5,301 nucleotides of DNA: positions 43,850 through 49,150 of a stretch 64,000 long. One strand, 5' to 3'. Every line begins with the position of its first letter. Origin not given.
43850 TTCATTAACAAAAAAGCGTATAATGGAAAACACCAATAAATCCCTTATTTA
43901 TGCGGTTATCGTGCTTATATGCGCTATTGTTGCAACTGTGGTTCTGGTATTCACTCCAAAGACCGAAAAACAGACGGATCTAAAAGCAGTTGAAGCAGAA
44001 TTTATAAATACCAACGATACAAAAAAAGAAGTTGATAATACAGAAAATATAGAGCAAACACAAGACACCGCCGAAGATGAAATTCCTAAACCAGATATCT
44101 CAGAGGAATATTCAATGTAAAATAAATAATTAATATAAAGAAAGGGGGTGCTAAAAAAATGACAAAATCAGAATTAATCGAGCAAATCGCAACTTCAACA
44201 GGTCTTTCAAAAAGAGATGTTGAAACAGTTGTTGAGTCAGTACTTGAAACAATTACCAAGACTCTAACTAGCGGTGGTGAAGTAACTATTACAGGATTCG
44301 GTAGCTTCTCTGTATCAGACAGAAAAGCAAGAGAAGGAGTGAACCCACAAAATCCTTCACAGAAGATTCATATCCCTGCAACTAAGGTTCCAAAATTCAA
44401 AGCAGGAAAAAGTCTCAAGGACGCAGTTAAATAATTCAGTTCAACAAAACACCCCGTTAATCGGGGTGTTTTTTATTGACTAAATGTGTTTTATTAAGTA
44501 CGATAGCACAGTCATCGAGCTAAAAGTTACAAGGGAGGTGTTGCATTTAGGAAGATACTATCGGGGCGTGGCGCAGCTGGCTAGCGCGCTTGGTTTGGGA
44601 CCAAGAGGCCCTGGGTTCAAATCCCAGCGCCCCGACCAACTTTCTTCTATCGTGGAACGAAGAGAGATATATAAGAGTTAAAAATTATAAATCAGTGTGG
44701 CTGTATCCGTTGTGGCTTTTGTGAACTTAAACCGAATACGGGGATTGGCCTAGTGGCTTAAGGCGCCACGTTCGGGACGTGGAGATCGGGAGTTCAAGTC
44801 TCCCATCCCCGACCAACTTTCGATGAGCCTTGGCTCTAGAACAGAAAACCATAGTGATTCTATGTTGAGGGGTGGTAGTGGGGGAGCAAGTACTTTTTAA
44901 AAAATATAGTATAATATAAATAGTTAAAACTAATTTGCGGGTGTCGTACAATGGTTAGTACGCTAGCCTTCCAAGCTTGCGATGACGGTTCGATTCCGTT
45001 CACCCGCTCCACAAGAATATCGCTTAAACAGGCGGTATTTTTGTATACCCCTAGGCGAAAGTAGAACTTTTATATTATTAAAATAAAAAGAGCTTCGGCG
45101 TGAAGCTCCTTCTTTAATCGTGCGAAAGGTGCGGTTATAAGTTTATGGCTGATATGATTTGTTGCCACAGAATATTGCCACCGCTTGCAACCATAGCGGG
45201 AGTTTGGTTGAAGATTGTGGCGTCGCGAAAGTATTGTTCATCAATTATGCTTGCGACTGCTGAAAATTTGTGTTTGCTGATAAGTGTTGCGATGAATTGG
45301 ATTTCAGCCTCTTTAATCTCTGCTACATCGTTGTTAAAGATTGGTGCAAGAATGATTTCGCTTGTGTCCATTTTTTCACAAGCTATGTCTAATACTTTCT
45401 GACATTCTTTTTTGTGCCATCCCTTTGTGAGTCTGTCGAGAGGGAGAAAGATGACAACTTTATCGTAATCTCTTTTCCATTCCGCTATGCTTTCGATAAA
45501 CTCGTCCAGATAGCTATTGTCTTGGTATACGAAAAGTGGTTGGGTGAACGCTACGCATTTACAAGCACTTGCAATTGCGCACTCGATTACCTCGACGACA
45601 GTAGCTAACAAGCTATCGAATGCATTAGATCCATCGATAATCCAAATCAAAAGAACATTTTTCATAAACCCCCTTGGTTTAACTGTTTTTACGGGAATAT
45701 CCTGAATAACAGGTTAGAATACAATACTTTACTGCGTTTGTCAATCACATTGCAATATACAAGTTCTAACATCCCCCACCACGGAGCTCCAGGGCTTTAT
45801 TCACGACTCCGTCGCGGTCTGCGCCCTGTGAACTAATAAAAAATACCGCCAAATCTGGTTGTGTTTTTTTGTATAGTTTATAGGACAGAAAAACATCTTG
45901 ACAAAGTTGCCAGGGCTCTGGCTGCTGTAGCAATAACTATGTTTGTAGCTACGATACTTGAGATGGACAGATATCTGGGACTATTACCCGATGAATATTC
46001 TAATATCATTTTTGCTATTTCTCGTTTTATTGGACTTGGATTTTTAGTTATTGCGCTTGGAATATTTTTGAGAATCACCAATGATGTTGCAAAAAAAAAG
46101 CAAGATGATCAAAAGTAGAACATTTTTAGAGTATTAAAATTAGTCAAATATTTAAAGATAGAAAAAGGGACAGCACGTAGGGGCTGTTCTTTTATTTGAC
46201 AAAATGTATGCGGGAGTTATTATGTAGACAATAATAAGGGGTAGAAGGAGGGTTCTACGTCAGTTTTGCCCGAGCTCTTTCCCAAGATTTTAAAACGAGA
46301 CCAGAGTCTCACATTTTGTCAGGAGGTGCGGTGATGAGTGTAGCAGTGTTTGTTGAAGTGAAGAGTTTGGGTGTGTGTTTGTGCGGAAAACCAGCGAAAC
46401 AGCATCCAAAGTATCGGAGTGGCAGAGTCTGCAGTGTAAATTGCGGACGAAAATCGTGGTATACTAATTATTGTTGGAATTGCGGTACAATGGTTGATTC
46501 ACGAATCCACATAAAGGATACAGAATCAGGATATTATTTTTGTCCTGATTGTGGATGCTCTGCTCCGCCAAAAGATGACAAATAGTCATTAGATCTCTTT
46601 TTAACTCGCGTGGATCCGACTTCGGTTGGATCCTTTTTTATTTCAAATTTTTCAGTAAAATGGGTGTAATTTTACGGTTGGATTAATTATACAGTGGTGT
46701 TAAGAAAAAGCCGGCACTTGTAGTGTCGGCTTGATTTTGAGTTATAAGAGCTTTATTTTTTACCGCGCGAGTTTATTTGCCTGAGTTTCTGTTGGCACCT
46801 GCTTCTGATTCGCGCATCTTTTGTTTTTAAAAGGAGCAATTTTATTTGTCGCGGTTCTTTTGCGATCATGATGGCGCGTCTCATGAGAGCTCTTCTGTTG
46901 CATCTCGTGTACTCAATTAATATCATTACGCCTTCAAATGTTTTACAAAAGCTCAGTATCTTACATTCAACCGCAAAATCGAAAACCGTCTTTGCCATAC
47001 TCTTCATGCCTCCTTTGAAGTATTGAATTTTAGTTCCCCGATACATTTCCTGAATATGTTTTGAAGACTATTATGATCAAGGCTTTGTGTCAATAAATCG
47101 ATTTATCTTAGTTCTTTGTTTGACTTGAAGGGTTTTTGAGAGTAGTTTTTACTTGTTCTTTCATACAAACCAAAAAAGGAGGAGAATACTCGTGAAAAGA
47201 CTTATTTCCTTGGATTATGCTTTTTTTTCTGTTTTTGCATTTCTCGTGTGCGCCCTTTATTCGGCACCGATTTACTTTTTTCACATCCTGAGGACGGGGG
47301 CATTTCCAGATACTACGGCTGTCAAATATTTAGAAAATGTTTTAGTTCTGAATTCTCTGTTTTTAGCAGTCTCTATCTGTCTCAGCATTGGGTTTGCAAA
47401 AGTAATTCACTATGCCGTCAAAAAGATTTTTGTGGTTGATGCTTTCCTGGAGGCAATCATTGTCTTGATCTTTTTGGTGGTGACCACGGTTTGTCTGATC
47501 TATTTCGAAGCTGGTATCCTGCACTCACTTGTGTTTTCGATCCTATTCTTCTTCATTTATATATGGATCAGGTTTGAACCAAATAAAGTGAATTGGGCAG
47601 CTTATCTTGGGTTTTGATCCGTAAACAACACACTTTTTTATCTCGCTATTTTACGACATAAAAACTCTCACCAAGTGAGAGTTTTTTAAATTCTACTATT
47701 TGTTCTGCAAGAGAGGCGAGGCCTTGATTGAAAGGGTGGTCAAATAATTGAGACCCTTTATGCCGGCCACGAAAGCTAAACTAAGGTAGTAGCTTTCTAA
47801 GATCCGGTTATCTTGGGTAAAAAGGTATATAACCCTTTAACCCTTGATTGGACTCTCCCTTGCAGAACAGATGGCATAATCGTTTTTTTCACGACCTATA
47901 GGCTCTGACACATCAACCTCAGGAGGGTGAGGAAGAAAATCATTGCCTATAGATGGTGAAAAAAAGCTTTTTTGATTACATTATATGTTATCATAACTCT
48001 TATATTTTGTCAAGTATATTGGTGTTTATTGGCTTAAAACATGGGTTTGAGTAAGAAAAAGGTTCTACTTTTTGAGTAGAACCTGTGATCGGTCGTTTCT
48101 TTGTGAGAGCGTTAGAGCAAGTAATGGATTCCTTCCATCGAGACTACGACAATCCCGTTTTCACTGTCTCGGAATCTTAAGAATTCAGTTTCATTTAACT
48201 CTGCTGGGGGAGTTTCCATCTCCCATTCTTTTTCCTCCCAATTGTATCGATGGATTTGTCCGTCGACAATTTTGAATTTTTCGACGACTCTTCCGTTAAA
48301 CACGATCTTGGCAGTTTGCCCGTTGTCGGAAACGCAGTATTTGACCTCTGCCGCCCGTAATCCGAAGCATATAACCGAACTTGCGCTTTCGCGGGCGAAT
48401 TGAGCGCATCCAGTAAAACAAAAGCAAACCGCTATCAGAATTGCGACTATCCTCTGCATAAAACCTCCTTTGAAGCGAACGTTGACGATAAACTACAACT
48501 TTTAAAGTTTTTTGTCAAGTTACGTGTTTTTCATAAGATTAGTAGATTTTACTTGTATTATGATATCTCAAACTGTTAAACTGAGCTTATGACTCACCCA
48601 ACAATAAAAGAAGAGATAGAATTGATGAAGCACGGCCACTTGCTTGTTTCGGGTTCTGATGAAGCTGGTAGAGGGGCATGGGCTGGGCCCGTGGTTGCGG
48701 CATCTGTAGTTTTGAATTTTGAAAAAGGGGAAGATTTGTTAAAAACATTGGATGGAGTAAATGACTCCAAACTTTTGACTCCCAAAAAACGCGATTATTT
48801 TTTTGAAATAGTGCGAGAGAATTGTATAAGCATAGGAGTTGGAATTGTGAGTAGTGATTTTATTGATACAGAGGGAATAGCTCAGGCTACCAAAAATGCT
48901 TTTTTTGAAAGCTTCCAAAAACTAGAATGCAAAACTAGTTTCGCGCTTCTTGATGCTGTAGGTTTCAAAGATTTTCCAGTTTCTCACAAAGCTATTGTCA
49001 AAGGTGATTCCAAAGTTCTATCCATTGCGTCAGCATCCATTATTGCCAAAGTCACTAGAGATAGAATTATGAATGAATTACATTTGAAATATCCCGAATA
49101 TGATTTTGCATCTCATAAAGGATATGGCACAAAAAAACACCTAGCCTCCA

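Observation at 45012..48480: About 3.5-kb higher-GC accessory islet immediately 3' of the tRNA-Pro/Pro/Gly cluster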

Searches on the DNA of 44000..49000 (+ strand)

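Call 8: search_rna_families(source=window, start=44000, end=49000, threshold=evalue, max_evalue=1)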
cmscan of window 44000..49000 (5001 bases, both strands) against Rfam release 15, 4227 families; matches with E-value up to 1: 7.
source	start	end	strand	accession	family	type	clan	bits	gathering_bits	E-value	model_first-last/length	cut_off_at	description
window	44562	44635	+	RF00005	tRNA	Gene; tRNA;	CL00001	68.2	29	7.7e-14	1-71/71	no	tRNA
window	44937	45008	+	RF00005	tRNA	Gene; tRNA;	CL00001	64.2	29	9.9e-13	1-71/71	no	tRNA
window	44739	44812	+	RF00005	tRNA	Gene; tRNA;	CL00001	63.2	29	1.8e-12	1-71/71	no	tRNA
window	44404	44499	-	RF01770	rimP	Cis-reg; leader;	-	30.6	47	0.045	1-102/102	no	Gammaprotebacteria rimP leader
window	44420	44495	+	RF01770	rimP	Cis-reg; leader;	-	26.3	47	0.37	1-102/102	no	Gammaprotebacteria rimP leader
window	44424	44477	+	RF01859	Phe_leader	Cis-reg; leader;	-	24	55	0.97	1-125/125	no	Phenylalanine leader peptide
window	44739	44813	-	RF04354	Plastid-ycf2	Cis-reg;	-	21.3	65.7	0.66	1-75/75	no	Plastid-ycf2 5UTR RNA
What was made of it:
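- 44562..45011 (+): tRNA-Pro(UGG), tRNA-Pro(CGG) and tRNA-Gly(UCC) cluster. This is the left boundary and context, not part of the islet. Rfam tRNA scores 63-68 bits (call 8).
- On Any described RNA family (Rfam 15), including RNase P, tmRNA, SRP, 6S, ROOL, GOLLD and riboswitches: No hit at E <= 1 in 44-49 kb (call 8).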

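Call 30: search_dna_similar(query=window:45012-48480:+, collection=phages, mode=distant, max_evalue=0.01)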
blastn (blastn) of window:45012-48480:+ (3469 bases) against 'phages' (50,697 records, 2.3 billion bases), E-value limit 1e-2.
No match.

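Call 31: search_dna_similar(query=window:45012-48480:+, collection=plasmids, mode=distant, max_evalue=0.01)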
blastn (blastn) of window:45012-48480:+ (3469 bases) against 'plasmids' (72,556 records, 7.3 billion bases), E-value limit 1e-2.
No match.
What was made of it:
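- Tried and rejected: blastn of the block against phages and plasmids gave nothing (calls 30, 31).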

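Call 60: search_rna_families(source=window, start=47630, end=48020, threshold=evalue, max_evalue=10, show_alignments=4)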
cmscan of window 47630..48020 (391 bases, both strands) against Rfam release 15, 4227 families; matches with E-value up to 10: 7.
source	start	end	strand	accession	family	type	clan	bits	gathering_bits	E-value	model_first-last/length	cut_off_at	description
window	47921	48001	+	RF00204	snoR12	Gene; snRNA; snoRNA; CD-box;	-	21.6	39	0.13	1-83/83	no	Small nucleolar RNA R12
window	47632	47691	+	RF02064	STnc370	Gene; sRNA;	-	21.4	54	2.1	1-71/71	no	Enterobacterial sRNA STnc370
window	47920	47977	+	RF01306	sR52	Gene; snRNA; snoRNA; CD-box;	-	16.9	50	0.31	1-60/60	no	Small nucleolar RNA sR52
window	47885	47963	-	RF03237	MIR6425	Gene; miRNA;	-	13.8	142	6.3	1-125/125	no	MIR6425 microRNA precursor family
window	47778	47856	+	RF00106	RNAI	Gene; antisense;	-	13.6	47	5.2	1-102/102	no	RNAI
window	47855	47998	+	RF00412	SNORA21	Gene; snRNA; snoRNA; HACA-box;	CL00031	13.1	80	3.6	1-136/136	no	Small nucleolar RNA SNORA21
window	47843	47977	-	RF01946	KCNQ1OT1_1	Gene; lncRNA;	-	9.9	70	0.14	328-464/464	no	KCNQ1 overlapping transcript 1 conserved region 1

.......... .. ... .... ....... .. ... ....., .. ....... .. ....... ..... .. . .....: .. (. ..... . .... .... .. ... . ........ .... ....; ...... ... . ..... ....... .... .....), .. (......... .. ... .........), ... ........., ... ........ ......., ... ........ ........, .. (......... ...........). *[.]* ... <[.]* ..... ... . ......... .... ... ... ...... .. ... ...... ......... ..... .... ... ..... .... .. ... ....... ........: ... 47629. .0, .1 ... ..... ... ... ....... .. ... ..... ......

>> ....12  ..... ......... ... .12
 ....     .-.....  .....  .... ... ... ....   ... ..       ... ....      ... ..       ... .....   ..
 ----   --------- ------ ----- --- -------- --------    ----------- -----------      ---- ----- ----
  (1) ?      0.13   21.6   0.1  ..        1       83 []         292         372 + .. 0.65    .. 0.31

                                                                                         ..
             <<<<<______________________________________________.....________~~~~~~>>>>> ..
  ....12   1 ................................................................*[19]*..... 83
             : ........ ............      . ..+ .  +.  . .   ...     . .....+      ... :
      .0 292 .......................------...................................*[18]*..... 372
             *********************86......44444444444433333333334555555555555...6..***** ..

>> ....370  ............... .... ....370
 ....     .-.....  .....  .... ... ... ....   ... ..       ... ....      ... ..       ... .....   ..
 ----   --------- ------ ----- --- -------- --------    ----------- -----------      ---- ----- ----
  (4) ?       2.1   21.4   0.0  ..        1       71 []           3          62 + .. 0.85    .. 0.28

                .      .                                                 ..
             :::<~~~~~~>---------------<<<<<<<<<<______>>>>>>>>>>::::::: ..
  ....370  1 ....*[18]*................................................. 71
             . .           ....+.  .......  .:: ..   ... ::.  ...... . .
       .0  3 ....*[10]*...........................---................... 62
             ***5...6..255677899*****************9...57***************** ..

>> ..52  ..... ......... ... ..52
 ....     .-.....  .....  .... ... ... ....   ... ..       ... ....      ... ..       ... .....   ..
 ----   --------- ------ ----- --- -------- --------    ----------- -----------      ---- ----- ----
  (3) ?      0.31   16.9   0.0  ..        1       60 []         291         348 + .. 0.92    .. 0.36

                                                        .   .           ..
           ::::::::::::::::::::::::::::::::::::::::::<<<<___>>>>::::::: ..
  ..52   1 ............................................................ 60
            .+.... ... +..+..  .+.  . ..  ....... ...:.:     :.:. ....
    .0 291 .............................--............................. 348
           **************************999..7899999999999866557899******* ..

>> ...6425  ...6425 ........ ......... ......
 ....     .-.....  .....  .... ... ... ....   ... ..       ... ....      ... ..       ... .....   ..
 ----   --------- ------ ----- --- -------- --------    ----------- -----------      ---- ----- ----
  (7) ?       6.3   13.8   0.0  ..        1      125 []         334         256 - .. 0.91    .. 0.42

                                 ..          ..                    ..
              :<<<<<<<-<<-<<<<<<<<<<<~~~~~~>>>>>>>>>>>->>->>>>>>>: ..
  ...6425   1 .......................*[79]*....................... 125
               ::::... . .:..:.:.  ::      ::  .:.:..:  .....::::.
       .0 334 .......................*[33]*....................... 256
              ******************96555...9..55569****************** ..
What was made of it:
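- On Any described RNA family (Rfam 15), including RNase P, tmRNA, SRP, 6S, ROOL, GOLLD and riboswitches: Only noise, at most 21.6 bits, at E <= 10 on 391 nt (call 60).
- No Rfam family matches (call 60).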

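Call 92: build_rna_model(alignment_id=A2)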
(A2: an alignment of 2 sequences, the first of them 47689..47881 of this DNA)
Model R1 built from alignment A2 (2 sequences, 193 columns); structure: RNAalifold consensus.
model positions 193; base pairs 68; branch points 2; effective number of sequences 0.59; information 0.591 bits per position. Calibrated on 0.2 Mb of random sequence (short: E-values are rough).
structure used (alignment columns):
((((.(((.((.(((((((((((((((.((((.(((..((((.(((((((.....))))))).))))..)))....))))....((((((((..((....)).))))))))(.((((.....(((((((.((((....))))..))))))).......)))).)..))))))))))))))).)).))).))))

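Call 93: search_with_rna_model(model_id=R1, sources=[window, L017, L019, L028, L029, L031, L040, L042, L050, L051, L052, L053, L054, L055, L056, L057, L058, L059, L060, L061, L062, L063, L064, L065, L066, L067, L001, L002, L003, L004, L005, L011, L013, L014, L016, L020, L023, L024, L026, L027, L030, L032, L033, L034, L035, L039, L044, L045], max_evalue=10)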
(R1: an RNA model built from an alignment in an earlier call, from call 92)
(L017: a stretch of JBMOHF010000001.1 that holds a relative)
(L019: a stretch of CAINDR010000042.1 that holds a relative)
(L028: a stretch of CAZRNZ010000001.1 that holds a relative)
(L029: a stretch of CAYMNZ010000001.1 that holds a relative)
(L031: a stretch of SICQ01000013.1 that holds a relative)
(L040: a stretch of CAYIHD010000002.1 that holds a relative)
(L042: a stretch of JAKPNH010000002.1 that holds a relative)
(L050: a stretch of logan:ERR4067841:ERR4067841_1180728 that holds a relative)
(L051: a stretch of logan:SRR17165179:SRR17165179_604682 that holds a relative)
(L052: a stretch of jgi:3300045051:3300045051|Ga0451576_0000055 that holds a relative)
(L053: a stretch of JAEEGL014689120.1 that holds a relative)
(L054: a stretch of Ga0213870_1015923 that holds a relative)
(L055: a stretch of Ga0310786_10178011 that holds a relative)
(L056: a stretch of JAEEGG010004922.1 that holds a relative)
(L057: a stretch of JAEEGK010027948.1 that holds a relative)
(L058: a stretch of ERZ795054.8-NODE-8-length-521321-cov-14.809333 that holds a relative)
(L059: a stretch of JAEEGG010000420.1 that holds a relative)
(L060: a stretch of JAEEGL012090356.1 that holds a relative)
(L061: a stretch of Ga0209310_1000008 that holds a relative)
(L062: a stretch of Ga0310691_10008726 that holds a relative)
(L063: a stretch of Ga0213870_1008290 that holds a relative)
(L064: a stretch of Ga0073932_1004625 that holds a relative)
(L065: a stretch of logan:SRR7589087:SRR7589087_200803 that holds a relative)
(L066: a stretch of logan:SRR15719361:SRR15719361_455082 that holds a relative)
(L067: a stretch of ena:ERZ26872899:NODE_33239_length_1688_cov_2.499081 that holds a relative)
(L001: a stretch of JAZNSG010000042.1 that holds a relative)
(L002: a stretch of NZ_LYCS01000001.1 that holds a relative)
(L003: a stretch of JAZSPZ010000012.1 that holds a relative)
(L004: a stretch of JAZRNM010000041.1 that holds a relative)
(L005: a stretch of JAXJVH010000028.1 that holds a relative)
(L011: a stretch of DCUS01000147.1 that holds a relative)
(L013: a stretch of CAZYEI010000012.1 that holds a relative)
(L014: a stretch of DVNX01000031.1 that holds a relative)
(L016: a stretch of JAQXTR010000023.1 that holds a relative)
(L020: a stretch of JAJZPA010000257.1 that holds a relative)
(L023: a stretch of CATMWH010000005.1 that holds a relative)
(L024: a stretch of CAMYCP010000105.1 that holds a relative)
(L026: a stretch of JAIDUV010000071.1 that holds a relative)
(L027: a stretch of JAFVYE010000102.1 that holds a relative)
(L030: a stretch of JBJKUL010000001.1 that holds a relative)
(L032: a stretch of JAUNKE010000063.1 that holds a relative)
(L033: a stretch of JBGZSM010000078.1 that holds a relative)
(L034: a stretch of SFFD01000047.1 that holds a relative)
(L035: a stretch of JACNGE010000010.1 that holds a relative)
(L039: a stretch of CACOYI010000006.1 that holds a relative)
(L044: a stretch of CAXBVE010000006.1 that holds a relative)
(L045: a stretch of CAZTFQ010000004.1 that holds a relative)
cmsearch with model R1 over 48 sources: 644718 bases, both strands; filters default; matches with E-value up to 10: 2.
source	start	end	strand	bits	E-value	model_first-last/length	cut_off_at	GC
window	47689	47881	-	239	2.1e-58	1-193/193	no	0.42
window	47689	47881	+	30.7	2.7e-05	1-193/193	no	0.42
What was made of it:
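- Tried and rejected: A single-sequence covariance model found no other copy in 645 kb of held loci (calls 92, 93).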
